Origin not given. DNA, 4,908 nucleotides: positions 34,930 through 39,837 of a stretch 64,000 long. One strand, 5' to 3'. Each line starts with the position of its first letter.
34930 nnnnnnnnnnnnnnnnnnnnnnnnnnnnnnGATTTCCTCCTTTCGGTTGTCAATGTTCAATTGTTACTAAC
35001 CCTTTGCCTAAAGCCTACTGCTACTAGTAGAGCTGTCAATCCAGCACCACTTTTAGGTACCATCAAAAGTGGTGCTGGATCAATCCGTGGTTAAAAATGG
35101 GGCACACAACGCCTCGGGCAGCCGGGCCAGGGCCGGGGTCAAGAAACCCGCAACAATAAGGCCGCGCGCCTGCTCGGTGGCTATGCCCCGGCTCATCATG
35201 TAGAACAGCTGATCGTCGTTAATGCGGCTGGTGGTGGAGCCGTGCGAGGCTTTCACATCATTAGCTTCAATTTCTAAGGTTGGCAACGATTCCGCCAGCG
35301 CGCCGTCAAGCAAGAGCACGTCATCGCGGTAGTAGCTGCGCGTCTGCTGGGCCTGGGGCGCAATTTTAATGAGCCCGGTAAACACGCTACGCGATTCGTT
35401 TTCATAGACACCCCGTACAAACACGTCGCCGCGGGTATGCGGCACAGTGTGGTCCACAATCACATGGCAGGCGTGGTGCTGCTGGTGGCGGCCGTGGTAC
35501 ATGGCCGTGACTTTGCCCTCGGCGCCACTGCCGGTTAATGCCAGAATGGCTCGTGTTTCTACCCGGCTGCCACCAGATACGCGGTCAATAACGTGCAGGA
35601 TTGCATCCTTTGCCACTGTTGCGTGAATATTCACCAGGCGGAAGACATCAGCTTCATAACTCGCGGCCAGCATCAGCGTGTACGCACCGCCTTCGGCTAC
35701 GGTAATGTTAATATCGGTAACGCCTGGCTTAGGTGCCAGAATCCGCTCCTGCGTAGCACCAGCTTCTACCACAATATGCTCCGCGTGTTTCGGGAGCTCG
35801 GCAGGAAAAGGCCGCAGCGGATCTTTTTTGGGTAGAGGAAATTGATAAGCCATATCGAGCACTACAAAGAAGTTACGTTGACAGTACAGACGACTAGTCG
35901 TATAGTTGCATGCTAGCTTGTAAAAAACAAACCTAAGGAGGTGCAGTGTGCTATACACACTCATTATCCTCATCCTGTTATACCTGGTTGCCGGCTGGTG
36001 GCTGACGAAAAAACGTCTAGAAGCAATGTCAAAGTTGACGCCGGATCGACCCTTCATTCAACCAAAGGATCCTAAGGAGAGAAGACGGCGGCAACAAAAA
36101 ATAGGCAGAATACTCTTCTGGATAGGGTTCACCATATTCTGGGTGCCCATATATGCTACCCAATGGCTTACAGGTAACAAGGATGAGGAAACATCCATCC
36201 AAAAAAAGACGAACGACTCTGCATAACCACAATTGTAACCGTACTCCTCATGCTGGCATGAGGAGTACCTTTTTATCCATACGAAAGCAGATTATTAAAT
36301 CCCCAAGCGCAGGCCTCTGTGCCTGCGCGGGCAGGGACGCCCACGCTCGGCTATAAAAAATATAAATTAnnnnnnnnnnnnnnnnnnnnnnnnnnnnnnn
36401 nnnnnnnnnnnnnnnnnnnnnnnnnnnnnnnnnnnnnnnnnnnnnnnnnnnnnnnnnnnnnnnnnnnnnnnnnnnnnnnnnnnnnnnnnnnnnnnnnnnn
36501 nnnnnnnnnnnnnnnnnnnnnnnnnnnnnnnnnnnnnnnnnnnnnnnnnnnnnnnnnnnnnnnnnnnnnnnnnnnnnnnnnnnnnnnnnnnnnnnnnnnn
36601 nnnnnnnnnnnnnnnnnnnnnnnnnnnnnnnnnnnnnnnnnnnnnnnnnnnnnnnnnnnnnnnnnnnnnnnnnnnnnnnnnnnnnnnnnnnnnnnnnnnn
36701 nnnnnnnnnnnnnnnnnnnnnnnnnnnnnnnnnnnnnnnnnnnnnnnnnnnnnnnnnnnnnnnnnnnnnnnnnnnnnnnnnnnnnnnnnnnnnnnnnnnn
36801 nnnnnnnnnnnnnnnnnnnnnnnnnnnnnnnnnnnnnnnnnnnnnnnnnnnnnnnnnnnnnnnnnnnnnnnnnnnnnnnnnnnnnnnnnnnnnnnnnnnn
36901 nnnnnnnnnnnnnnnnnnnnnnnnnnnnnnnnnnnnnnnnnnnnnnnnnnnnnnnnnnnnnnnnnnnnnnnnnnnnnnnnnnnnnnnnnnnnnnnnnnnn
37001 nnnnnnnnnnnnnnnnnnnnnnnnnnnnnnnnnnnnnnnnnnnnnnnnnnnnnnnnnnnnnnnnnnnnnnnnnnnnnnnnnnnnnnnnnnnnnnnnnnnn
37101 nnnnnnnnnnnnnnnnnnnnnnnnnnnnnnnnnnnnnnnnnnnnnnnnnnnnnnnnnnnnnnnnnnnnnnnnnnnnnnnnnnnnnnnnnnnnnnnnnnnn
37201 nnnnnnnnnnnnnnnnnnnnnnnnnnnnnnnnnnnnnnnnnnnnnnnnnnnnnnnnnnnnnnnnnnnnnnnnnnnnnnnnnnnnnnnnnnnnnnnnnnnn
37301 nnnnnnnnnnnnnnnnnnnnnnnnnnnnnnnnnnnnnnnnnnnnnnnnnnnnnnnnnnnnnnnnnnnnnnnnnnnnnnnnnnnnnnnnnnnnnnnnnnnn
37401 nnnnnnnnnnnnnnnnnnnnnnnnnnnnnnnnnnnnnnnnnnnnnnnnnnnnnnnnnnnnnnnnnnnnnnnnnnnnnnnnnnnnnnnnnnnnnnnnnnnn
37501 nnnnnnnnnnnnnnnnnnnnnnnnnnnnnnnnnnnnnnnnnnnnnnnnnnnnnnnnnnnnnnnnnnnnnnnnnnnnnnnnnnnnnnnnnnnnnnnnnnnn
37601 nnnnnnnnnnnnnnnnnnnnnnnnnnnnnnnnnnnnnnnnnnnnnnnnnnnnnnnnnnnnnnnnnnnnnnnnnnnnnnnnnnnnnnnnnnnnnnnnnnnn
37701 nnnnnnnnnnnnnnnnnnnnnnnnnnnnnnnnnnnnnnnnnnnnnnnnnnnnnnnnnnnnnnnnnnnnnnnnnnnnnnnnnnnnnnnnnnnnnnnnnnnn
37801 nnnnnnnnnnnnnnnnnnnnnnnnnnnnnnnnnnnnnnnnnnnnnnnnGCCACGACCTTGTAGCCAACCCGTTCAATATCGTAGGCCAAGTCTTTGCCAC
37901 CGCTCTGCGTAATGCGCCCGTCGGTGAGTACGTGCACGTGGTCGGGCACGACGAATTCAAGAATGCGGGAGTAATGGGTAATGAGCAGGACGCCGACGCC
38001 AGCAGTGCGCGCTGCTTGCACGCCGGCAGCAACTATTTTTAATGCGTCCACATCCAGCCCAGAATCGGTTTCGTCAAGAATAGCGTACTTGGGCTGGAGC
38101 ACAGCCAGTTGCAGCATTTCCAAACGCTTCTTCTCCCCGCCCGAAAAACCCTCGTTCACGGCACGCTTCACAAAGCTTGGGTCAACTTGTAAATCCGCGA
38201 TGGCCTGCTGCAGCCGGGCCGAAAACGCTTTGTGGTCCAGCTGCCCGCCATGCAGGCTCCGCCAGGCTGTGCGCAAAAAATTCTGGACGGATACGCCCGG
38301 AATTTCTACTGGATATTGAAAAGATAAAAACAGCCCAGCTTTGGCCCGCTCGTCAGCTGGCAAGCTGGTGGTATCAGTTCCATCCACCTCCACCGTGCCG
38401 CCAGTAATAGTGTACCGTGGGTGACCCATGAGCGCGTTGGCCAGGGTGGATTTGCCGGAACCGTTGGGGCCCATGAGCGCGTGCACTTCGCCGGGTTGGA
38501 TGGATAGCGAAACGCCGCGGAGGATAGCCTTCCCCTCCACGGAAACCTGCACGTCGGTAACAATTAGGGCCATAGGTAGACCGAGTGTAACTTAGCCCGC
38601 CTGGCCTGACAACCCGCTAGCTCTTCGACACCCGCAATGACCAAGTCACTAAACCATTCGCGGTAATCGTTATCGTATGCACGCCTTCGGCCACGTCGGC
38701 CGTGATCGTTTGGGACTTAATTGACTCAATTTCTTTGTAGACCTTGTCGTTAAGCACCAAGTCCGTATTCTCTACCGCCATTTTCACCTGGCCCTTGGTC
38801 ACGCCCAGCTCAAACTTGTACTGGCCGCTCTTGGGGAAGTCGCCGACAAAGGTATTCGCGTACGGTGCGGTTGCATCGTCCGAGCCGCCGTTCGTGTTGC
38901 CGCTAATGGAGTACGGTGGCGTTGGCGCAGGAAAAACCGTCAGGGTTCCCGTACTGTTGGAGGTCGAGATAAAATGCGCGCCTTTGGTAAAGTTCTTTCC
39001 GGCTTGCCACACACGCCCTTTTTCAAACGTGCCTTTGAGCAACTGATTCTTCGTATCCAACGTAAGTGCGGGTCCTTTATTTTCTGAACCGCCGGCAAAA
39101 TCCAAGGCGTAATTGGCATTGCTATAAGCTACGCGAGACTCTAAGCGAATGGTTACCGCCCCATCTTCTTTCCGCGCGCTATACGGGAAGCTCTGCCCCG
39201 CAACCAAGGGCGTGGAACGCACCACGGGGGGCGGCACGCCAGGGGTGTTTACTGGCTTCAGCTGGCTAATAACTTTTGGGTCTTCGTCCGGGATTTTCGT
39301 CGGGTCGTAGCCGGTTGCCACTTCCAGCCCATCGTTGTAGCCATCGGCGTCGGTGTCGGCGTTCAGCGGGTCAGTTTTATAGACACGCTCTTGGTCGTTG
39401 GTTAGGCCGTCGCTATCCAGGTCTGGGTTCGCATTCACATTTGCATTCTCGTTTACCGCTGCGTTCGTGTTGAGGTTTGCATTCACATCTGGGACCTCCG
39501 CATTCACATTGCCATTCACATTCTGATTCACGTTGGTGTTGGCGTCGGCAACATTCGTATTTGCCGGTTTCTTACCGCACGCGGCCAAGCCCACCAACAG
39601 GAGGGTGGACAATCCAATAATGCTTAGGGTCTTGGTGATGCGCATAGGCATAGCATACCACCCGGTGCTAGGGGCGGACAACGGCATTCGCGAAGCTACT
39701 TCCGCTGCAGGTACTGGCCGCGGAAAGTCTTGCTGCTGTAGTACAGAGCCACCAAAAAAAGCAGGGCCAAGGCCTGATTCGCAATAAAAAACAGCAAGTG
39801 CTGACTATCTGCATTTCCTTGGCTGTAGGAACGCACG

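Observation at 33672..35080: Insulated two-gene cassette (RsbW-like HATPase plus an unrecognisable 227-aa protein) inserted between sufD and sufS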

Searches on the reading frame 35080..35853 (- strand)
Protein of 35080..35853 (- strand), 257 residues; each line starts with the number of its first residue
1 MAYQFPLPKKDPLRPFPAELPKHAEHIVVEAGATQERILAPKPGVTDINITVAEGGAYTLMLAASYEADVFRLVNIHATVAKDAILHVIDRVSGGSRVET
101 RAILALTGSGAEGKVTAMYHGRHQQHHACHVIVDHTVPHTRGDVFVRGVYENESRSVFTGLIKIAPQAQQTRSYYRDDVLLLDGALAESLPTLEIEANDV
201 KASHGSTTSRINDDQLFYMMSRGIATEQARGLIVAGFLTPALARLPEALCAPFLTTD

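Call 13: find_related_loci(query=window:35080-35853:-, collection=genome_contigs, flank=10000)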
Query window:35080-35853:- (257 aa) in genome_contigs; peptide patterns used: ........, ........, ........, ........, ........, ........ (x = any residue, [..] = any of these).
364 stretches matched a pattern; 267 encode a relative of the query (tblastn E <= 1e-3); the best 80 are kept; 80 distinct loci.
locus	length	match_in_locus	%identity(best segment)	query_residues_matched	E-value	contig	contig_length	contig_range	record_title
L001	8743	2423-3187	71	3-257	3e-124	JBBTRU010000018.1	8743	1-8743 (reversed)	MAG: Patescibacteria group bacterium isolate H51-bin156_1 H51_bin156_1_000000000018, whole genome shotgun sequence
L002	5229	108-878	70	1-257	5e-120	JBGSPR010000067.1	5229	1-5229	MAG: Patescibacteria group bacterium isolate JTS-AC309 k141_1950272, whole genome shotgun sequence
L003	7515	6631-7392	62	4-257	9e-105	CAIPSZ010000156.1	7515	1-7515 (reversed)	Candidatus Kerfeldbacteria bacterium isolate T7-022_bin-570 genome assembly, contig: bin-570:156/195, whole genome shotg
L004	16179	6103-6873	65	1-257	2e-101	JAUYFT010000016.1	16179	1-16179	MAG: bacterium isolate C21_metabat.bin.3 C21_k141_420854, whole genome shotgun sequence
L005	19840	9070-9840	65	1-257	3e-92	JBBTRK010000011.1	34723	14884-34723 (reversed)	MAG: Patescibacteria group bacterium isolate H52-bin111_1 H52_bin111_1_000000000011, whole genome shotgun sequence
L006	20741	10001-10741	45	8-249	9e-68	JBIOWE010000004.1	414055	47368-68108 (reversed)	MAG: Patescibacteria group bacterium isolate MAG090 k127_1662334, whole genome shotgun sequence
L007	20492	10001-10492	53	81-244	9e-53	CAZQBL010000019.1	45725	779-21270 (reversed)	MAG TPA_asm: uncultured Gammaproteobacteria bacterium isolate SRP231805_co4_93 genome assembly, contig: k141_399237, who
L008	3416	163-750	39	47-249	2e-49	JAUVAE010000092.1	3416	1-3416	MAG: Candidatus Komeilibacteria bacterium isolate CSMAG_211 CSMAG_211_k127_16038403_length_3416_cov_7.0000, whole genome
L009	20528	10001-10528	41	75-250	2e-47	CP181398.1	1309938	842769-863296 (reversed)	MAG: Candidatus Kerfeldbacteria bacterium isolate MKparc4 chromosome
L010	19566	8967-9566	37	48-246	3e-40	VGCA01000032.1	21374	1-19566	MAG: Actinomycetota bacterium isolate K_Offshore_80m_m2_056 K_Offshore_80m_m2_056_Ga0194132_10005198, whole genome shotg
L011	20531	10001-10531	43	71-246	9e-40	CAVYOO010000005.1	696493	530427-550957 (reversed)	MAG: uncultured Acidimicrobiia bacterium isolate MFD05684.bin.2.27 genome assembly, contig: contig_69554, whole genome s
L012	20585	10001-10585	40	50-253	2e-38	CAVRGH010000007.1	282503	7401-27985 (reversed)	MAG: uncultured Acidimicrobiia bacterium isolate MFD05442.bin.1.1 genome assembly, contig: contig_22261, whole genome sh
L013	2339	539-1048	43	78-246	4e-38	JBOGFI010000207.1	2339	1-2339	MAG: Acidimicrobiia bacterium isolate M3-S_metawrap_bin.36 k127_4087061, whole genome shotgun sequence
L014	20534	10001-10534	42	78-253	3e-38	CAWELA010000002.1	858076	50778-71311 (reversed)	MAG: uncultured Acidimicrobiia bacterium isolate MFD05684.bin.2.108 genome assembly, contig: contig_31382, whole genome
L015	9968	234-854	35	41-246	2e-37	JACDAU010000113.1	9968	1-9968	MAG: Chloroflexia bacterium isolate MGR_bin264 SD2897-2912_k127_8876722, whole genome shotgun sequence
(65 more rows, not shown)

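Call 58: find_related_loci(query=window:35080-35853:-, collection=metagenome_contigs, flank=6000)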
Query window:35080-35853:- (257 aa) in metagenome_contigs; peptide patterns used: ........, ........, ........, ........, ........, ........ (x = any residue, [..] = any of these).
421 stretches matched a pattern; 264 encode a relative of the query (tblastn E <= 1e-3); the best 80 are kept; 80 distinct loci.
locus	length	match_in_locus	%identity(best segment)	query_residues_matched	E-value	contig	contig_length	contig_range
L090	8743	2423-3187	71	3-257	1e-124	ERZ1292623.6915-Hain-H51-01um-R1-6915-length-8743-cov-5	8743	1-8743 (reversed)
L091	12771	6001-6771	70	1-257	6e-122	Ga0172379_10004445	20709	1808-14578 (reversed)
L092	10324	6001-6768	60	1-256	5e-104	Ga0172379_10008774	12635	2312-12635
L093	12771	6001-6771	61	1-257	4e-103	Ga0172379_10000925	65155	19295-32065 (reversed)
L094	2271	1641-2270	70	3-212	8e-103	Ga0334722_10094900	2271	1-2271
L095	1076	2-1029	46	8-255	3e-72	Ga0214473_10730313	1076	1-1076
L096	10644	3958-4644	44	6-238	1e-59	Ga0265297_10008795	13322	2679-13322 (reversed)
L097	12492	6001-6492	53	81-244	4e-53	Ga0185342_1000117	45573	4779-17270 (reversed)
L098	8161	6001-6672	40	30-250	2e-50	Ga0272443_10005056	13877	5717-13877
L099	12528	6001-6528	41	75-250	7e-48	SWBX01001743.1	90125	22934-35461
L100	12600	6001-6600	37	48-246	1e-40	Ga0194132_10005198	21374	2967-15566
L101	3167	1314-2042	35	26-253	8e-40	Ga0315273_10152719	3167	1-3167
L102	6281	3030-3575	45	77-256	7e-40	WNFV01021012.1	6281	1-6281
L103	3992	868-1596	35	26-253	8e-40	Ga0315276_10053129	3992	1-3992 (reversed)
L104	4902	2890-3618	35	26-253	9e-40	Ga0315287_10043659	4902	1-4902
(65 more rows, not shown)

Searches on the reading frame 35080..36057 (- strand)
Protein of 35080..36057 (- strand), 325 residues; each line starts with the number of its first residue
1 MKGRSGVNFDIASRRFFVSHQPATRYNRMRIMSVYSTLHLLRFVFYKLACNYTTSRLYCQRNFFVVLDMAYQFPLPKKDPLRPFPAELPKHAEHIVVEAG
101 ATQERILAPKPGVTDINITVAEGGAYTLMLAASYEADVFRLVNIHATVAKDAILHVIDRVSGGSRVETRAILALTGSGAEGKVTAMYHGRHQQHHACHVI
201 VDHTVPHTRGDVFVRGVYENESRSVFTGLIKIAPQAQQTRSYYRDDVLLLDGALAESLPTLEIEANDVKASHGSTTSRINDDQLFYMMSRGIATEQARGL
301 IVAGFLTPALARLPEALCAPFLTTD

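Call 3: search_protein_families(library=pfam, proteins=[window:35080-36057:-], max_evalue=1)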
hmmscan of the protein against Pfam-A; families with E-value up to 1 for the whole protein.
window:35080-36057:- (325 aa): 1 family
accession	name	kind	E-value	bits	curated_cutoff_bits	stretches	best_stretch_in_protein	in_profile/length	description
PF01458.23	SUFBD_core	-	4.2e-50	170.8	27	1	116-305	42-232/232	SUF system FeS cluster assembly, SufBD core domain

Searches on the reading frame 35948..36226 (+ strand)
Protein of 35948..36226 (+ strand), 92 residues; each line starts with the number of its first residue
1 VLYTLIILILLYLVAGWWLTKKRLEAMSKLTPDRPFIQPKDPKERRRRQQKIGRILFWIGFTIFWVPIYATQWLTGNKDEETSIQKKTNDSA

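Call 49: search_protein_families(library=pfam, proteins=[window:35948-36226:+], max_evalue=0.01)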
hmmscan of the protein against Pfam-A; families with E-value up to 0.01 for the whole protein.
window:35948-36226:+ (92 aa): 0 families

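Call 63: search_protein_families(library=phrogs, proteins=[window:35948-36226:+], max_evalue=1)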
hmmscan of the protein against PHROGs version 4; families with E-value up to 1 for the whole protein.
window:35948-36226:+ (92 aa): 2 families
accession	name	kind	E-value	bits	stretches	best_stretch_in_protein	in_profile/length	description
phrog_6166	-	unknown function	0.089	14.1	0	5-22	9-26/78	-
phrog_19573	-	unknown function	0.28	12.2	0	5-26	7-28/61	-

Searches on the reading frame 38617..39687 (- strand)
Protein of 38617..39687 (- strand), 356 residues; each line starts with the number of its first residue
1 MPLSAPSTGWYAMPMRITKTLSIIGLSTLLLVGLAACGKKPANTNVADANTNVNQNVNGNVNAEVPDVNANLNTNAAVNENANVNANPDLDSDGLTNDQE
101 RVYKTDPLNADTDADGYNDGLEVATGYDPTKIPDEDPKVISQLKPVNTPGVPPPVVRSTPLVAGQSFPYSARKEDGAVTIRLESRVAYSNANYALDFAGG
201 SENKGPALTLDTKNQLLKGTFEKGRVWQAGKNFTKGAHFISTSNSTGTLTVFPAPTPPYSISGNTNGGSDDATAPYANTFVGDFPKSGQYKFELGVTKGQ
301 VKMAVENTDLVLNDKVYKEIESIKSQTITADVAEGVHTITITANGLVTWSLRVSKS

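Call 49: search_protein_families(library=pfam, proteins=[window:38617-39687:-], max_evalue=0.01)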
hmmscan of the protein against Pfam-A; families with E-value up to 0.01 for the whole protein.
window:38617-39687:- (356 aa): 1 family
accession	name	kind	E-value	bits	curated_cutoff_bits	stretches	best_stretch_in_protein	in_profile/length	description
PF18884.5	TSP3_bac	-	2.3e-08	34.1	25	2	111-131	1-21/22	Bacterial TSP3 repeat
